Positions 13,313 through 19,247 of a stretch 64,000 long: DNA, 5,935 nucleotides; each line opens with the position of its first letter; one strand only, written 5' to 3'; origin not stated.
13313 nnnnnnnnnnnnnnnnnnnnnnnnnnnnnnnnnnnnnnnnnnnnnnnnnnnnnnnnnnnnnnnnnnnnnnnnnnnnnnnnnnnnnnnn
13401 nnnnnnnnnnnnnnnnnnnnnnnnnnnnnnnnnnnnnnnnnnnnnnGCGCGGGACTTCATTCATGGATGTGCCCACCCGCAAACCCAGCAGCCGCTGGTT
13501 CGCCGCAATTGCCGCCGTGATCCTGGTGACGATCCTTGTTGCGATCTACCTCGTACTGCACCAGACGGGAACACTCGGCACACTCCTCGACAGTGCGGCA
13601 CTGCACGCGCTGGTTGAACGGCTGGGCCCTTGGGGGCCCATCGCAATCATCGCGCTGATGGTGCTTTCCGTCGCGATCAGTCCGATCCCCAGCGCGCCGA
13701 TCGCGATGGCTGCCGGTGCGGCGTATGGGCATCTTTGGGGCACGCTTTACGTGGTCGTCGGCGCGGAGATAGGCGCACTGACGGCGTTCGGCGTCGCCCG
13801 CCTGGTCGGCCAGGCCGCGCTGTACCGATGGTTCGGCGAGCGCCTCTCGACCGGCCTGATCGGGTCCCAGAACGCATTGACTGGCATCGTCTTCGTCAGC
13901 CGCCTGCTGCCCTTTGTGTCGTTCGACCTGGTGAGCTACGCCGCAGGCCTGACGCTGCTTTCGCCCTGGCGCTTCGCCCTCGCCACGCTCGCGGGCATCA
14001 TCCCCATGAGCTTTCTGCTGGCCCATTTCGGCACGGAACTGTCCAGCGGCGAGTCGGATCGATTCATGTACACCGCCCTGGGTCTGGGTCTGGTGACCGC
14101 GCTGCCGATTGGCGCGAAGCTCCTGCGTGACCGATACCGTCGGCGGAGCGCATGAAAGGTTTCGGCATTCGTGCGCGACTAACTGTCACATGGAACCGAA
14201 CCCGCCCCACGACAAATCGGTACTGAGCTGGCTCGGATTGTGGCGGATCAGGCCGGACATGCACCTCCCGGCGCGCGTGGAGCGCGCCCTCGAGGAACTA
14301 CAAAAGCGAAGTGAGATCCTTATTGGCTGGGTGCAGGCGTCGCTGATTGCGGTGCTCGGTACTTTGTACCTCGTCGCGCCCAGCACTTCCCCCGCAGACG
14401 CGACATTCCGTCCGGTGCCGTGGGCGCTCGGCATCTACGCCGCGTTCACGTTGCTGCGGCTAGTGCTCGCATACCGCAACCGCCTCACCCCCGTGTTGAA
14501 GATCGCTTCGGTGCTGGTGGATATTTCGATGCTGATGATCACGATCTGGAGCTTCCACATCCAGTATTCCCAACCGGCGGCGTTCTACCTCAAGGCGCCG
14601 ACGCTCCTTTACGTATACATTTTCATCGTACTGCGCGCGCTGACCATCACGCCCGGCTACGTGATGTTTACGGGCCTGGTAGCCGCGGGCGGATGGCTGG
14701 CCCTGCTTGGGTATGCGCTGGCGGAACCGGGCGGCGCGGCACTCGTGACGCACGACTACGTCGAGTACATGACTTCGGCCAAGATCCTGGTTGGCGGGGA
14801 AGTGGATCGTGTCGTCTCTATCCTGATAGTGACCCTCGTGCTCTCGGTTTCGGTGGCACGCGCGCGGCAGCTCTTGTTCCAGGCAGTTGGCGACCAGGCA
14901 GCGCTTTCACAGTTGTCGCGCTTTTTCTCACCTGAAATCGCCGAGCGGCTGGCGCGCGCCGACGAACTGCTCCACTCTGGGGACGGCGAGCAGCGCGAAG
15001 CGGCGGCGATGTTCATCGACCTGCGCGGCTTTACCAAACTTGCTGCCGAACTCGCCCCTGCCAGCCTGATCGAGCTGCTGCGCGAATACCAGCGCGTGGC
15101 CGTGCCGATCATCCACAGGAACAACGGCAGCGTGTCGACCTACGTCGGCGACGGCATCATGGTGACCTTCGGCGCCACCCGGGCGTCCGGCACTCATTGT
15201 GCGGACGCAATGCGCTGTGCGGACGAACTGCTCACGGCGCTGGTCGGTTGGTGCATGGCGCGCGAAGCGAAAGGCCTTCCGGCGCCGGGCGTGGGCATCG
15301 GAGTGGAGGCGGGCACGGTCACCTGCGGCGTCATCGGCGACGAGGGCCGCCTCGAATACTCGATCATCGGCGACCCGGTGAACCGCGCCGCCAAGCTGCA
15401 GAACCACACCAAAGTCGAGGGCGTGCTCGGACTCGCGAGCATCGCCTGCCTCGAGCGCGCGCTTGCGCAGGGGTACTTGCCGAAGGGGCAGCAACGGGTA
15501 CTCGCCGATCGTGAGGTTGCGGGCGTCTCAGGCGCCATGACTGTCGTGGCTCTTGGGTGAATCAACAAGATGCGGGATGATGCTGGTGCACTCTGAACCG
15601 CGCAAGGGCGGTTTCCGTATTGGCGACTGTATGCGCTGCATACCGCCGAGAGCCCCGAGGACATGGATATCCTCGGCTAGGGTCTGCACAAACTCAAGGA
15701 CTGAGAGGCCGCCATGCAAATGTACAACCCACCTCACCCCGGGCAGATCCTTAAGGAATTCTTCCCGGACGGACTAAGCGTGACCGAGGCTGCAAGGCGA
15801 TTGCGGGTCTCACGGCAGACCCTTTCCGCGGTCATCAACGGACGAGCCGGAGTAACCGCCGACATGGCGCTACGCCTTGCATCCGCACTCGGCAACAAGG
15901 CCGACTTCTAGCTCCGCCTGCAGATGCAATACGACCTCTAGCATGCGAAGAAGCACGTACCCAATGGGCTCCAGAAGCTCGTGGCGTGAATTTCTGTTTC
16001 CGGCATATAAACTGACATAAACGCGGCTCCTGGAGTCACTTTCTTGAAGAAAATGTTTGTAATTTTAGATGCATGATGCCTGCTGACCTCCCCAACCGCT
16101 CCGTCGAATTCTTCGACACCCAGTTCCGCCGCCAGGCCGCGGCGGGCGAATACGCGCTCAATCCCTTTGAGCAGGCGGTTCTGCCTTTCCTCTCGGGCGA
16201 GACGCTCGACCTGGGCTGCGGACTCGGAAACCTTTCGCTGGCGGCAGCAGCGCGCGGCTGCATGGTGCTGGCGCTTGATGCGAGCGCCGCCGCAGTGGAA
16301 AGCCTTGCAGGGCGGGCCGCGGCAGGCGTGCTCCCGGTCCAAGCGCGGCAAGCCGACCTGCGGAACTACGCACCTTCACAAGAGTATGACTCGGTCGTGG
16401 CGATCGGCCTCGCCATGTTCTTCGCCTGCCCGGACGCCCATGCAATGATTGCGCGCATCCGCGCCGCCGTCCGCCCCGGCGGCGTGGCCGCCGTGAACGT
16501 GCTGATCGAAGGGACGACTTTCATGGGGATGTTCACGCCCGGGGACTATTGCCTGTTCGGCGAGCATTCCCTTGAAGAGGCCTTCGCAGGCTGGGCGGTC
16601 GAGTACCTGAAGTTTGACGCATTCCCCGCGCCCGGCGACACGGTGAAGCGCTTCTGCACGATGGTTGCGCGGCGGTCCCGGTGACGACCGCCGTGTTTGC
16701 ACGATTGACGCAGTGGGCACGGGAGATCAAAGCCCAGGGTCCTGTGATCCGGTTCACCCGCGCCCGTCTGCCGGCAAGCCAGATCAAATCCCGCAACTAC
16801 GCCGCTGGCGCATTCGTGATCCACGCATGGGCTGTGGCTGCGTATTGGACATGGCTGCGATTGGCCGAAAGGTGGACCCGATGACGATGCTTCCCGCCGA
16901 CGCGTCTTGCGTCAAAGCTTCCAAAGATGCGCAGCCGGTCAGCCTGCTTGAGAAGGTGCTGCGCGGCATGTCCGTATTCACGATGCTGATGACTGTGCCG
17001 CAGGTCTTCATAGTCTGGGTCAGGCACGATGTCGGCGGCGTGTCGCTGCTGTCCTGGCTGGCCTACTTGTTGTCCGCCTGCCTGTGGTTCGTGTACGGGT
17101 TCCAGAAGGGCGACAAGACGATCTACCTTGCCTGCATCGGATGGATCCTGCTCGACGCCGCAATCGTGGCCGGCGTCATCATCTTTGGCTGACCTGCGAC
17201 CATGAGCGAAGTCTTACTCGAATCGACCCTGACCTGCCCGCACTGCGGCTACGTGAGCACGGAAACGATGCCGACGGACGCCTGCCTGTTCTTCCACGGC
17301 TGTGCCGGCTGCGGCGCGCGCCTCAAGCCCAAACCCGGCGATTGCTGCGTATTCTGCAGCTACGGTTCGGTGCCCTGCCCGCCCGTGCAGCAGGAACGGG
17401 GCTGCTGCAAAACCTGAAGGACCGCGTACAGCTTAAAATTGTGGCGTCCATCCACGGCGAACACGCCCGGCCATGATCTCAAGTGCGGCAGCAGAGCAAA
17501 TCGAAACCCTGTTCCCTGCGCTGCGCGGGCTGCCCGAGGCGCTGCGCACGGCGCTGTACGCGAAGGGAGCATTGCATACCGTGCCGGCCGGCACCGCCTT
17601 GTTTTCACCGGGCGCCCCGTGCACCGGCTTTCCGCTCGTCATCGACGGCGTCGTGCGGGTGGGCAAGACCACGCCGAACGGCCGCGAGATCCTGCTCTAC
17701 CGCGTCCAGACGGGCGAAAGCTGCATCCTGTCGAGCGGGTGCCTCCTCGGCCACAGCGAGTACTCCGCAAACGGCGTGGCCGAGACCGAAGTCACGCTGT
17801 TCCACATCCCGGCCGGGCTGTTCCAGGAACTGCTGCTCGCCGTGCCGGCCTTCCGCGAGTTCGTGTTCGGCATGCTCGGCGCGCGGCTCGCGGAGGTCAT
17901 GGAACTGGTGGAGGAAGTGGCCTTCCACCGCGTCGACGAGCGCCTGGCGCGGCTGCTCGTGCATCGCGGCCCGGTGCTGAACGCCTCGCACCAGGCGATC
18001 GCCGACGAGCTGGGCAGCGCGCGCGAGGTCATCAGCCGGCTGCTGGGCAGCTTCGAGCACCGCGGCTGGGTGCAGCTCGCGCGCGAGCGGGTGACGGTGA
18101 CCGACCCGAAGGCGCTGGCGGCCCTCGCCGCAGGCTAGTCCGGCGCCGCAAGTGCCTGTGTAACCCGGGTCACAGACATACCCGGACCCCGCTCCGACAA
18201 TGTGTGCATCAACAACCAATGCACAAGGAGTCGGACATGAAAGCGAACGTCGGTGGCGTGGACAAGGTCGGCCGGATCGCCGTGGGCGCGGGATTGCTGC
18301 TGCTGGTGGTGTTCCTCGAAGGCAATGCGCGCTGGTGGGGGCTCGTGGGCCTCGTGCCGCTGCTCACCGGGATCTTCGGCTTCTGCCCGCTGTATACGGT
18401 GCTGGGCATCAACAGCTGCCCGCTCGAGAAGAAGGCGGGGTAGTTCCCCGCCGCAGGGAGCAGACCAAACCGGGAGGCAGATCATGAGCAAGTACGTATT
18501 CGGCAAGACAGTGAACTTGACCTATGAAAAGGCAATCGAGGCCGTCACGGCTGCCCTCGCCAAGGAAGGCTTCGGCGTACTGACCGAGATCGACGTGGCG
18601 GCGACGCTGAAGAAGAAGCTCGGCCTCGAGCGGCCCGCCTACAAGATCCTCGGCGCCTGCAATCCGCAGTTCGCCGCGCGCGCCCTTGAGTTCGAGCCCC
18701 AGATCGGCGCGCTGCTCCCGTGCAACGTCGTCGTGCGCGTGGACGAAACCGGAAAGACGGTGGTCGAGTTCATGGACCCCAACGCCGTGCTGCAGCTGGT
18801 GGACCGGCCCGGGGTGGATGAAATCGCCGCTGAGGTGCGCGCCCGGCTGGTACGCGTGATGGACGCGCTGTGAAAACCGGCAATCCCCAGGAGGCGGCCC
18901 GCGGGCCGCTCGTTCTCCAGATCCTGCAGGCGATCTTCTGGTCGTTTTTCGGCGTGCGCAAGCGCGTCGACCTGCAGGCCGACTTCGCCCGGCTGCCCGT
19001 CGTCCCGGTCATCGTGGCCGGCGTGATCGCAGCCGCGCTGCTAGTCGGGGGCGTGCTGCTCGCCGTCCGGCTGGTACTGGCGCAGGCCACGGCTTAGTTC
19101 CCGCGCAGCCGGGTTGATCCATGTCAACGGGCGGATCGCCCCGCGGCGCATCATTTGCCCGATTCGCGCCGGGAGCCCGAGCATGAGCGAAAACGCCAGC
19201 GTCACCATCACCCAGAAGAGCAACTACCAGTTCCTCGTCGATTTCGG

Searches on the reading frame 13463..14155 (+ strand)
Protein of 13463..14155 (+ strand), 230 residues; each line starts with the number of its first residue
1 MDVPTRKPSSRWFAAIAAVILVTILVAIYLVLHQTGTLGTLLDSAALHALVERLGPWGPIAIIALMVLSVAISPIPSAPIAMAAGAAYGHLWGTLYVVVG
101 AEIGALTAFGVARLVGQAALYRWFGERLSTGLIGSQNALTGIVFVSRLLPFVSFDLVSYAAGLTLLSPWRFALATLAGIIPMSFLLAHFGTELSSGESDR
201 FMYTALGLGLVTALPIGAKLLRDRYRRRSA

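Call 15: search_protein_families(library=pfam, proteins=[window:13463-14155:+], max_evalue=0.01)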
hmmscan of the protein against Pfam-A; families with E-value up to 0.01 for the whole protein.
window:13463-14155:+ (230 aa): 1 family
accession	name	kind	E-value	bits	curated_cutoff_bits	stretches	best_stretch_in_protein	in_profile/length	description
PF09335.16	VTT_dom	-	5.4e-22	79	33.9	1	75-191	1-122/123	VTT domain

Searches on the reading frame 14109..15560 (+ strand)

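Call 15: search_protein_families(library=pfam, proteins=[window:14109-15560:+], max_evalue=0.01)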
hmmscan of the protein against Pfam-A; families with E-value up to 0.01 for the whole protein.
window:14109-15560:+ (483 aa): 1 family
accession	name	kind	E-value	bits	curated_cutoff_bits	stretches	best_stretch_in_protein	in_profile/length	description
PF00211.25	Guanylate_cyc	-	5.8e-13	49.3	21.9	1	297-435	8-141/183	Adenylate and Guanylate cyclase catalytic domain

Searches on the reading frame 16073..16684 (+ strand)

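Call 15: search_protein_families(library=pfam, proteins=[window:16073-16684:+], max_evalue=0.01)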
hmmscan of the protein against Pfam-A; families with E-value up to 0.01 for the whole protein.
window:16073-16684:+ (203 aa): 9 families
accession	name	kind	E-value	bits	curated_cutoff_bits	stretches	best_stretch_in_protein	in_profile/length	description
PF13649.12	Methyltransf_25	-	1.9e-15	57.7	27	1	45-137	2-97/97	Methyltransferase domain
PF08242.18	Methyltransf_12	-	3.4e-12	47.4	30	1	45-138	1-97/98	Methyltransferase domain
PF08241.18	Methyltransf_11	-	3e-11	44.2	21.2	1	45-140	1-94/95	Methyltransferase domain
PF03848.20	TehB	-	2.4e-09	37.4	20.4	1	39-175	29-164/193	Tellurite resistance protein TehB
PF13489.12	Methyltransf_23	-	1.3e-07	32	27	1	39-143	21-118/164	Methyltransferase domain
PF05175.20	MTS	-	3e-07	30.7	23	1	40-109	31-103/170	Methyltransferase small domain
PF13847.12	Methyltransf_31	-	4.7e-07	30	27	1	43-141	6-109/145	Methyltransferase domain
PF02353.26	CMAS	-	6.2e-05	22.9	27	1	44-143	66-166/273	Mycolic acid cyclopropane synthetase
PF06325.19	PrmA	-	0.00056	19.9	22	1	43-141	164-258/296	Ribosomal protein L11 methyltransferase (PrmA)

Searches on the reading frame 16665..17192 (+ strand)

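Call 15: search_protein_families(library=pfam, proteins=[window:16665-17192:+], max_evalue=0.01)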
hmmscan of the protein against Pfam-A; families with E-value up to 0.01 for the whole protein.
window:16665-17192:+ (175 aa): 2 families
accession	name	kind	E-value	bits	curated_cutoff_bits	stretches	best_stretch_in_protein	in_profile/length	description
PF03083.21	MtN3_slv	-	1.4e-06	28.7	23.7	1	101-157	9-65/87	Sugar efflux transporter for intercellular exchange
PF04193.19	PQ-loop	-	0.0004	20.5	22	1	102-150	9-57/61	PQ loop repeat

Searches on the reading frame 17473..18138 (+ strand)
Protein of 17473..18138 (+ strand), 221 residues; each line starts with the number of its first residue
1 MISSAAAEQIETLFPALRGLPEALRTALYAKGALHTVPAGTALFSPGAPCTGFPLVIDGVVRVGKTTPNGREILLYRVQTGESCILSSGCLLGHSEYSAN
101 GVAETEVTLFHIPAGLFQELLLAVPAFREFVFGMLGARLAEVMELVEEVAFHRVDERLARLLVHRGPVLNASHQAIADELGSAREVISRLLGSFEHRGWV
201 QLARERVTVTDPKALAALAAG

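Call 15: search_protein_families(library=pfam, proteins=[window:17473-18138:+], max_evalue=0.01)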
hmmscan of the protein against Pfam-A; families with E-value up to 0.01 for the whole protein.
window:17473-18138:+ (221 aa): 5 families
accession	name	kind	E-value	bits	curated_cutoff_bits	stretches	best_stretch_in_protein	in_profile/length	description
PF13545.12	HTH_Crp_2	-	3.2e-14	53.1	27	1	156-218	1-70/70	Crp-like helix-turn-helix domain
PF00027.35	cNMP_binding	-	5.4e-14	52.4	27.5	1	36-121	3-86/89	Cyclic nucleotide-binding domain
PF00325.26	Crp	-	1.8e-07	31.2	21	1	172-198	4-30/32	Bacterial regulatory proteins, crp family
PF25213.1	HVO_A0261_N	-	0.00014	22.1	35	1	171-211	25-65/86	HVO_A0261 N-terminal domain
PF22632.2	BphC_D1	-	0.0025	18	27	1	124-166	11-51/51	Dihydroxybiphenyl dioxygenase BphC D1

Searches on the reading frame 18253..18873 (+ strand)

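Call 15: search_protein_families(library=pfam, proteins=[window:18253-18873:+], max_evalue=0.01)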
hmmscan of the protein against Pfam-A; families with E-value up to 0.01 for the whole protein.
window:18253-18873:+ (206 aa): 1 family
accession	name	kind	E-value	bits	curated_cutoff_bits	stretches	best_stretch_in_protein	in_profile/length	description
PF03625.19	DUF302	-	2.9e-26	91.5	23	1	113-176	1-63/63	Domain of unknown function DUF302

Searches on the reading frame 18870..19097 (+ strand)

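Call 15: search_protein_families(library=pfam, proteins=[window:18870-19097:+], max_evalue=0.01)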
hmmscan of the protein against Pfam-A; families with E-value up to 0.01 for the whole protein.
window:18870-19097:+ (75 aa): 2 families
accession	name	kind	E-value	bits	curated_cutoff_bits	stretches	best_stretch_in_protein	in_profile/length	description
PF11174.13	DUF2970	-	2.4e-18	66.1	27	1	16-70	2-56/56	Protein of unknown function (DUF2970)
PF10823.13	DUF2568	-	0.0011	19.6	24.2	1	14-70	33-89/92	Protein of unknown function (DUF2568)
